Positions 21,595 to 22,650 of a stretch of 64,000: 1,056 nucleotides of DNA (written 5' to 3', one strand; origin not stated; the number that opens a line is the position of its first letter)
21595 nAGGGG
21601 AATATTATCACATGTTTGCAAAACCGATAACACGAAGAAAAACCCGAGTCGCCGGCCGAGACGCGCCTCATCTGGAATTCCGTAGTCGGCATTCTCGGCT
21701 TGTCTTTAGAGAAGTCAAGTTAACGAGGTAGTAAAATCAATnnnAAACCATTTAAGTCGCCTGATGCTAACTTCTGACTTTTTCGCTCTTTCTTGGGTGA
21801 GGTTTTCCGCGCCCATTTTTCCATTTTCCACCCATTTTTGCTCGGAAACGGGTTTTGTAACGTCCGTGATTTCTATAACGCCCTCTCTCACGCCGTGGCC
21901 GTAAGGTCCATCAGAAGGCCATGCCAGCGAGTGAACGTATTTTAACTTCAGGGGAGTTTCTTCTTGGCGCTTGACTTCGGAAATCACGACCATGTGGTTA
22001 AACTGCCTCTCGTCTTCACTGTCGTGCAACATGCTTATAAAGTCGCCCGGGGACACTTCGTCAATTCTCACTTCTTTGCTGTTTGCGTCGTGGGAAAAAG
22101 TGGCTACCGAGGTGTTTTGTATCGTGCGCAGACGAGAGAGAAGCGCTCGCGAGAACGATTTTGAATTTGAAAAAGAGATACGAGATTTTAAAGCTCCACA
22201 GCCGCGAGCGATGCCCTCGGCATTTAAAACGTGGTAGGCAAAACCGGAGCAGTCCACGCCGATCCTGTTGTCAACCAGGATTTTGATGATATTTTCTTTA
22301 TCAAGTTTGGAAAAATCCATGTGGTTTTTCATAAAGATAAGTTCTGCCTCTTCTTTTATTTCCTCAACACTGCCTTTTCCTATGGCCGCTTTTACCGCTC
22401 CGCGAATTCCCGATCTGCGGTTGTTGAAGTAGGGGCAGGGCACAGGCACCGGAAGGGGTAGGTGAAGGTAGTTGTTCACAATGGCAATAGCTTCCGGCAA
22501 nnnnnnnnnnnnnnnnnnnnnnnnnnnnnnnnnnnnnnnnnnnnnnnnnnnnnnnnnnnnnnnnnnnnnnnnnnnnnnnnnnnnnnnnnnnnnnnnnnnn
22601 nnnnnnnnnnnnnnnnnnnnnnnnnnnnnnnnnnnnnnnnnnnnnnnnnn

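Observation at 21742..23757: ATP-grasp + papain-like peptidase fusion next to mraY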

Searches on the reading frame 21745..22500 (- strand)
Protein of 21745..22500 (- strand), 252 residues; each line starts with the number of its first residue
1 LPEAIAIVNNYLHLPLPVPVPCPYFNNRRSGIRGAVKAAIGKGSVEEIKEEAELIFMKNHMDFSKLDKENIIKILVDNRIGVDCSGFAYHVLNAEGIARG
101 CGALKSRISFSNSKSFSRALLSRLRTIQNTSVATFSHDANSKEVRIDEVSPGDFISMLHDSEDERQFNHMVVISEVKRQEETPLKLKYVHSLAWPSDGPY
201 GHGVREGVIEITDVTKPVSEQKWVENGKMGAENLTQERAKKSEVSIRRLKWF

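Call 14: find_homologous_proteins(query=window:21745-22500:-)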
Query window:21745-22500:- (252 aa): 132 proteins with E <= 0.001 among 959 candidates; the best 120 are listed.
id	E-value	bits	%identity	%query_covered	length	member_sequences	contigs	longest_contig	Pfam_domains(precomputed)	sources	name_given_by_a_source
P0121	1.5e-72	262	45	99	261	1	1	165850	-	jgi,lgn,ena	-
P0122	3.9e-71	258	46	100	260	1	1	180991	-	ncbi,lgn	-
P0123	8.8e-71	257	46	99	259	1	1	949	-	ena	-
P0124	8.7e-68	247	45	100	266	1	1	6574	-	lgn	-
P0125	3.5e-67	245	46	98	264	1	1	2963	-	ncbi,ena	-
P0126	2.2e-65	239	45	99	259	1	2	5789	-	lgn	-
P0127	2.8e-65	239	47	98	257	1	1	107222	-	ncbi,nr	ncbi:MAG: hypothetical protein GF349_02330 [Candidatus Magasanikbacteria bacterium]|nr:hypothetical 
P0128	1.0e-64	237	44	98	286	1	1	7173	-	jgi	jgi:hypothetical protein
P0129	1.1e-64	237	44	98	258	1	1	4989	-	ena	-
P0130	1.8e-62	229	41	99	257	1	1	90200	-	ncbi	-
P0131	1.9e-61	226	42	99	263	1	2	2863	-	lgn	-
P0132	3.1e-61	225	44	99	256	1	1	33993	-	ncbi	-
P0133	3.8e-61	225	42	98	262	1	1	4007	-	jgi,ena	-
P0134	6.7e-61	224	43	99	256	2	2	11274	-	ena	-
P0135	1.5e-60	223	44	100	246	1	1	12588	-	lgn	-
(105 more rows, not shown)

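Call 15: find_encoding_contigs(protein=P0121, flank=8000, max_places=2)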
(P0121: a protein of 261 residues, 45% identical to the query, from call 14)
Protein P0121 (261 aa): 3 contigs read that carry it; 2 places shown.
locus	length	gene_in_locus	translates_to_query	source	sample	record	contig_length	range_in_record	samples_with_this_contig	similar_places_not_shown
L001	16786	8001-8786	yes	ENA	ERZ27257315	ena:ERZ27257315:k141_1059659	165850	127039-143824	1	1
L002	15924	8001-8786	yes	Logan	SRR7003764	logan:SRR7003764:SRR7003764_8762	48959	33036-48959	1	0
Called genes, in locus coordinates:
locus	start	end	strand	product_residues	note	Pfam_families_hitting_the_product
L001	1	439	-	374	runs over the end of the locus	PF13439:Glyco_transf_4, PF13579:Glyco_trans_4_4, PF00534:Glycos_transf_1, PF13692:Glyco_trans_1_4, PF13524:Glyco_trans_1_2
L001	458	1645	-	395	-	PF13439:Glyco_transf_4, PF13579:Glyco_trans_4_4 (weak), PF00534:Glycos_transf_1, PF13692:Glyco_trans_1_4, PF13524:Glyco_trans_1_2, PF20706:GT4-conflict (weak)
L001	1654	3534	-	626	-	PF01935:DUF87 (faint), PF02534:T4SS-DNA_transf, PF10412:TrwB_AAD_bind, PF12696:TraG-D_C (weak)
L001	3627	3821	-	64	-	-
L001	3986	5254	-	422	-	PF13200:DUF4015, PF14871:GHL6 (weak)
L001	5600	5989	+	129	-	-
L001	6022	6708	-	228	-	PF00590:TP_methylase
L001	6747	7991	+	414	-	-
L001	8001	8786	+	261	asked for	-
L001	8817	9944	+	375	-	PF00953:Glycos_transf_4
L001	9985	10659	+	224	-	-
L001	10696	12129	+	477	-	PF01225:Mur_ligase, PF08245:Mur_ligase_M, PF02875:Mur_ligase_C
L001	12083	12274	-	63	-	PF21344:Zn_ribbon_LysW (weak)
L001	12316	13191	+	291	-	PF00291:PALP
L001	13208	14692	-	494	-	PF21799:MurD-like_N (faint), PF08245:Mur_ligase_M, PF02875:Mur_ligase_C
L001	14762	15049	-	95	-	-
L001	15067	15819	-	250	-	PF20582:UPF0758_N, PF04002:RadC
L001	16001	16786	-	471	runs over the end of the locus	PF00224:PK, PF02887:PK_C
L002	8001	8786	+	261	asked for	-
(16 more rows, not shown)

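Call 16: find_encoding_contigs(protein=P0127, flank=8000, max_places=2)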
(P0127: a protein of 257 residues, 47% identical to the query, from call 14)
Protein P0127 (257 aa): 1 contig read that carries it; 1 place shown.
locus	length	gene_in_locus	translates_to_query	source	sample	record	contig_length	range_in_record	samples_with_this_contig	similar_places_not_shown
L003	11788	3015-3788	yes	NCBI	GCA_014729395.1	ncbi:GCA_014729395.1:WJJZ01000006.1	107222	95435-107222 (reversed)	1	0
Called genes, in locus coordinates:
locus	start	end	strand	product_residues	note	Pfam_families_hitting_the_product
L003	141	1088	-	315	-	PF01565:FAD_binding_4, PF02873:MurB_C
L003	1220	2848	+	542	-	PF02655:ATP-grasp_3 (weak), PF00293:NUDIX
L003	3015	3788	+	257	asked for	-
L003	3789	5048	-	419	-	PF01494:FAD_binding_3, PF13450:NAD_binding_8 (faint)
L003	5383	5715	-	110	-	-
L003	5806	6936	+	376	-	PF00953:Glycos_transf_4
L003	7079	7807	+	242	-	-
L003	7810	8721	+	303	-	PF08443:RimK (faint), PF14398:ATPgrasp_YheCD (faint), PF14397:ATPgrasp_ST (weak)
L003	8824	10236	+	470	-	PF01225:Mur_ligase, PF08245:Mur_ligase_M, PF02875:Mur_ligase_C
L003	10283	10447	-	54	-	PF21344:Zn_ribbon_LysW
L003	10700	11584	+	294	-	PF00291:PALP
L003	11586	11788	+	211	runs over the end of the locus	-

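Call 17: find_encoding_contigs(protein=P0122, flank=8000, max_places=2)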
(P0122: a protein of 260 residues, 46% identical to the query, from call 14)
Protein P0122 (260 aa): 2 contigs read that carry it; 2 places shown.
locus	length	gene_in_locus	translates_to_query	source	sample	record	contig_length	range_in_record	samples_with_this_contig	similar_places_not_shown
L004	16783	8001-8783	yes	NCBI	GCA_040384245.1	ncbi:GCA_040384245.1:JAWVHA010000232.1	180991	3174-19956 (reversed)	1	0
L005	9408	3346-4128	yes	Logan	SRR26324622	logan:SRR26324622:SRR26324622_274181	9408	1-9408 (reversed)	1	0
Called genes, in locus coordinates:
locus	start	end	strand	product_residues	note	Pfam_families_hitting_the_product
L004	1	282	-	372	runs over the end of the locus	PF13439:Glyco_transf_4, PF20706:GT4-conflict (weak), PF00534:Glycos_transf_1, PF13692:Glyco_trans_1_4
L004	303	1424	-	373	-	PF13439:Glyco_transf_4, PF13579:Glyco_trans_4_4 (weak), PF00534:Glycos_transf_1, PF13692:Glyco_trans_1_4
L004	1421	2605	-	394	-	PF13439:Glyco_transf_4, PF13579:Glyco_trans_4_4, PF00534:Glycos_transf_1, PF13692:Glyco_trans_1_4, PF13524:Glyco_trans_1_2, PF20706:GT4-conflict (weak)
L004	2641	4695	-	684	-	PF02534:T4SS-DNA_transf, PF10412:TrwB_AAD_bind (weak)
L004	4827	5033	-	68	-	-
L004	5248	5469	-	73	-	-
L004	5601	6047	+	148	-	-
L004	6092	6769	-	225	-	PF00590:TP_methylase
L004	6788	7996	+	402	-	-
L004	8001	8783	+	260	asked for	-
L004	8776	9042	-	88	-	-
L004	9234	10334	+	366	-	PF00953:Glycos_transf_4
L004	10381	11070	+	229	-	-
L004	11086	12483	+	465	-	PF01225:Mur_ligase, PF08245:Mur_ligase_M, PF02875:Mur_ligase_C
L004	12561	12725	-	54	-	-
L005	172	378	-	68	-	-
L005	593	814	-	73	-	-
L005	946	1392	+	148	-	-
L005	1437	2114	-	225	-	PF00590:TP_methylase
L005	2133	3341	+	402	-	-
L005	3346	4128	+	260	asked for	-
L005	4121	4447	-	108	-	-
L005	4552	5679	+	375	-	PF00953:Glycos_transf_4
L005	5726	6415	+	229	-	-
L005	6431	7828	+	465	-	PF01225:Mur_ligase, PF08245:Mur_ligase_M, PF02875:Mur_ligase_C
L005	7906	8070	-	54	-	-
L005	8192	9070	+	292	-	PF00291:PALP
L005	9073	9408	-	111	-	?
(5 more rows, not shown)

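Call 20: search_solved_structures(query=A2, max_evalue=10, show_alignments=3)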
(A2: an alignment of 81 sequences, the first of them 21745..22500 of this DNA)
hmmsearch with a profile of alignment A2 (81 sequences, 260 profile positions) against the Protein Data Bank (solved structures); distinct sequences matched with E-value up to 10: 4.
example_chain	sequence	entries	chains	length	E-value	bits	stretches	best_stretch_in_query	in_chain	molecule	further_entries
8i2d_A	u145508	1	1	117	0.15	14.3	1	88-104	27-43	Probable peptidoglycan endopeptidase LytE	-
8i2f_B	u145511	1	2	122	0.16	14.2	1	88-104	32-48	Probable peptidoglycan endopeptidase LytE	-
8i2e_B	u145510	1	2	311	0.54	12.5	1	88-104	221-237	Probable peptidoglycan endopeptidase LytE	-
3h41_A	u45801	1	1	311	0.83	11.9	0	145-177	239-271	NLP/P60 family protein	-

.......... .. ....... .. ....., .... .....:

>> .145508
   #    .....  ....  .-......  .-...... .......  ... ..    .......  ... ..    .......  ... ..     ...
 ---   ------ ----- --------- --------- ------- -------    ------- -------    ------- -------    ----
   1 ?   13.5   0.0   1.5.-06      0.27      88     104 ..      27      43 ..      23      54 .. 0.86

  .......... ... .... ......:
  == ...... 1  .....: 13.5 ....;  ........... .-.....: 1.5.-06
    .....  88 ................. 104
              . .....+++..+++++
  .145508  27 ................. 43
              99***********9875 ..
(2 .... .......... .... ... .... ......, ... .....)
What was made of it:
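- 22249..22251 (-): Cys503: predicted catalytic nucleophile (G-V-D-C-S-G-F motif). The motif aligns to LytE G-F-D-C-S-G-F in the profile search (call 20).
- On NlpC/P60 (peptidase clan CA, family C40): The Cys motif aligns to LytE (call 20).
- Tried and rejected: The C-module profile found only the Cys motif of LytE at E 0.15 (call 20).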

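Call 21: search_protein_families(library=pfam, alignment_id=A2, max_evalue=0.1)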
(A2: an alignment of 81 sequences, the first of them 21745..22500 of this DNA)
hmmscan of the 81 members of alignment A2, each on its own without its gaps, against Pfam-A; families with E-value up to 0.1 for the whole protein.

A. member 1, window:21745-22500:- (252 aa): 2 families
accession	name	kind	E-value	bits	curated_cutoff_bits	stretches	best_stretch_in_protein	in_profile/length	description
PF12671.13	Amidase_6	-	0.00089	19.8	23.2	1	80-182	28-134/163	Putative amidase domain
PF00877.26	NLPC_P60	-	0.0079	16.6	23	1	80-172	12-70/105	NlpC/P60 family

B. families by the number of members that match (of 81 scanned): 24 families
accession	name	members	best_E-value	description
PF00877.26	NLPC_P60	75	2.4e-05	NlpC/P60 family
PF12671.13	Amidase_6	30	2.5e-05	Putative amidase domain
PF05257.22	CHAP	26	1.5e-06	CHAP domain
PF06940.17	DUF1287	6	0.002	Domain of unknown function (DUF1287)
PF18584.7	SYCP2_SLD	3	0.016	Synaptonemal complex 2 Spt16M-like domain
PF16138.10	DUF4846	2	0.0054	Domain of unknown function (4846)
PF21826.1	DUF6887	2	0.018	Family of unknown function (DUF6887)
PF04820.20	Trp_halogenase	2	0.072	Tryptophan halogenase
PF10794.15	DUF2606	1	0.0071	Protein of unknown function (DUF2606)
PF24983.1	DUF7774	1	0.0095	Domain of unknown function (DUF7774)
PF18178.6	Cap17-like_N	1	0.017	ATP nucleosidase Cap17-like, N-terminal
PF23418.1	DUF7108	1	0.023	Domain of unknown function (DUF7108)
PF12651.13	RHH_3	1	0.029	Ribbon-helix-helix domain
PF20713.2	DUF6826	1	0.031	Domain of unknown function (DUF6826)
PF19092.6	DUF5780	1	0.04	Family of unknown function (DUF5780)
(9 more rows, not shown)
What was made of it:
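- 21745..22263 (-): NlpC/P60 (papain-like) catalytic core (res 499-671). 75/81 homologues hit NLPC_P60, 30 hit Amidase_6, 26 hit CHAP (call 21).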

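Call 30: predict_structure(alignment_id=A2)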
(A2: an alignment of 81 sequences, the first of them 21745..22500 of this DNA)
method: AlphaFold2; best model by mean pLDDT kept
length: 252 residues; sequences in the alignment: 81
mean_pLDDT: 95.8   pTM: 0.92
mean pLDDT of the five models: 95.8, 95.3, 94.8, 94.2, 94.2
residues with pLDDT >= 90: 235; 70-90: 16; 50-70: 1; < 50: 0
segments of 3 or more residues with pLDDT < 50: none
pLDDT, mean of each block of 10 residues (from residue 1): 97 98 92 88 97 96 95 97 98 98 97 92 94 97 98 97 84 98 97 96 98 98 98 97 98 94
secondary structure, 60 per line:
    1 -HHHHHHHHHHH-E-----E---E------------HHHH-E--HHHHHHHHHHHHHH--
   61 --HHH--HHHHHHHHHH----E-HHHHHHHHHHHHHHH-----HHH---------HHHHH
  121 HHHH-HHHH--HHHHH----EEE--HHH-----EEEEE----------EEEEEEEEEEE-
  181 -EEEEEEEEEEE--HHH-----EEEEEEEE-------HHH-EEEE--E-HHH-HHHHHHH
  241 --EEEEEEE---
elements in order: H2-12 H37-40 H45-58 H68-77 H84-98 H116-124 H126-129 H132-136 E141-143 E154-158 E169-179 E182-192 E203-210 E222-225 H234-240 E243-249
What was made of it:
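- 22264..22500 (-): Family-specific N-terminal helical subdomain of the C-module (res 420-498), with the invariant motif P442-Y-x-N-N...R452...G460-K461-G. Helices in the model (call 30).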

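Call 40: find_related_loci(query=A2, collection=genome_contigs, flank=8000)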
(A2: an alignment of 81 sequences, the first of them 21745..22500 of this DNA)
Query A2 (252 aa) in genome_contigs; peptide patterns used: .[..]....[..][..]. (x = any residue, [..] = any of these).
600 stretches matched a pattern (row limit reached: there are more); 93 encode a relative of the query (tblastn E <= 1e-3); the best 80 are kept; 80 distinct loci.
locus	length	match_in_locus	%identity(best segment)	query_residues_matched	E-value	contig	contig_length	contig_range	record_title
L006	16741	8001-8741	49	3-252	3e-74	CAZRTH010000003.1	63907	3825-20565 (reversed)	MAG TPA_asm: uncultured Candidatus Saccharibacteria bacterium isolate SRP193066_co2_80 genome assembly, contig: NODE_141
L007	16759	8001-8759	42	3-252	4e-69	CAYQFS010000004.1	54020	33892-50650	MAG TPA_asm: uncultured Candidatus Saccharibacteria bacterium isolate SRP298887_co1_199 genome assembly, contig: NODE_35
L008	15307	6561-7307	44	2-250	2e-68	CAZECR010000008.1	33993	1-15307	MAG TPA_asm: uncultured Gammaproteobacteria bacterium isolate SRP286056_co1_68 genome assembly, contig: NODE_1364_length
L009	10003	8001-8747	45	2-250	1e-68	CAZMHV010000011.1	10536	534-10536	MAG TPA_asm: uncultured Gammaproteobacteria bacterium isolate SRP342105_co1_345 genome assembly, contig: NODE_8687_lengt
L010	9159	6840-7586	42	4-252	1e-67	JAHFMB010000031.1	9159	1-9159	MAG: Candidatus Taylorbacteria bacterium isolate nzgw447 NODE_12863_length_9160_cov_2.751632, whole genome shotgun seque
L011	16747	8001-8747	43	2-250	1e-67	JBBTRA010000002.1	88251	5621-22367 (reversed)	MAG: Patescibacteria group bacterium isolate H41-bin055_1 H41_bin055_1_000000000002, whole genome shotgun sequence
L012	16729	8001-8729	45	7-252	3e-67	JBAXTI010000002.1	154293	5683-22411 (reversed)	MAG: bacterium isolate ELA631 MAG631_2, whole genome shotgun sequence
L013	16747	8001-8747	42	4-252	2e-67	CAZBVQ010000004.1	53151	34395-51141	MAG TPA_asm: uncultured Candidatus Saccharibacteria bacterium isolate SRP133034_co1_10 genome assembly, contig: NODE_407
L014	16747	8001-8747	42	2-250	8e-67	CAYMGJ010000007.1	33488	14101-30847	MAG TPA_asm: uncultured Candidatus Saccharibacteria bacterium isolate SRP219642_co3_496 genome assembly, contig: NODE_12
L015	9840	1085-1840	43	4-252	4e-66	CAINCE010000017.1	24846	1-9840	uncultured bacterium isolate KR5_bin-306 genome assembly, contig: bin-306:17/77, whole genome shotgun sequence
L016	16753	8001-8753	42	2-252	2e-65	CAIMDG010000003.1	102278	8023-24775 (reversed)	uncultured bacterium isolate KTt_bin-0975 genome assembly, contig: bin-0975:3/3, whole genome shotgun sequence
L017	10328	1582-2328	41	4-252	7e-65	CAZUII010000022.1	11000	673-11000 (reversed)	MAG TPA_asm: uncultured Candidatus Saccharibacteria bacterium isolate SRP342105_co1_365 genome assembly, contig: NODE_81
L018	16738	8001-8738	39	3-252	1e-64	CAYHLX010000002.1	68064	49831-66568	MAG TPA_asm: uncultured Candidatus Saccharibacteria bacterium isolate ERP119705_co13_651 genome assembly, contig: NODE_4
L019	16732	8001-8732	43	6-252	3e-64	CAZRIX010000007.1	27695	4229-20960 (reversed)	MAG TPA_asm: uncultured Candidatus Saccharibacteria bacterium isolate SRP219642_co7_29 genome assembly, contig: NODE_236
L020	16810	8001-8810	39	2-252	3e-64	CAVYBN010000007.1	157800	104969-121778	MAG: Candidatus Parcubacteria bacterium isolate MFD03044.bin.2.101 genome assembly, contig: contig_59541, whole genome s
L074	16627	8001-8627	29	1-225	2e-17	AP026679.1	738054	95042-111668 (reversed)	MAG: Candidatus Dojkabacteria bacterium KatS3mg084 DNA, complete genome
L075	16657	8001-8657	25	11-250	6e-15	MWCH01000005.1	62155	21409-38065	MAG: Microgenomates group bacterium ADurb.Bin219 BWY24_contig000005, whole genome shotgun sequence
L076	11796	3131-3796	27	5-252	6e-14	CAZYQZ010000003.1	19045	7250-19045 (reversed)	MAG TPA_asm: uncultured Gammaproteobacteria bacterium isolate SRP292972_co1_80 genome assembly, contig: NODE_1318_length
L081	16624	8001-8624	29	7-237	1e-12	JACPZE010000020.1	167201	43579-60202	MAG: Candidatus Gottesmanbacteria bacterium isolate NC_groundwater_881_Pr1_S2p5_36_20 Montesol18_S2p5_coassembly_scaffol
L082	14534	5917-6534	27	41-252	7e-12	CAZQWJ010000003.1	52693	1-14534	MAG TPA_asm: uncultured Candidatus Saccharibacteria bacterium isolate SRP193661_co1_99 genome assembly, contig: NODE_700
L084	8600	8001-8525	24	23-225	4e-9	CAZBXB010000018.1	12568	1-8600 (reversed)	MAG TPA_asm: uncultured Gammaproteobacteria bacterium isolate SRP214966_co5_367 genome assembly, contig: NODE_4651_lengt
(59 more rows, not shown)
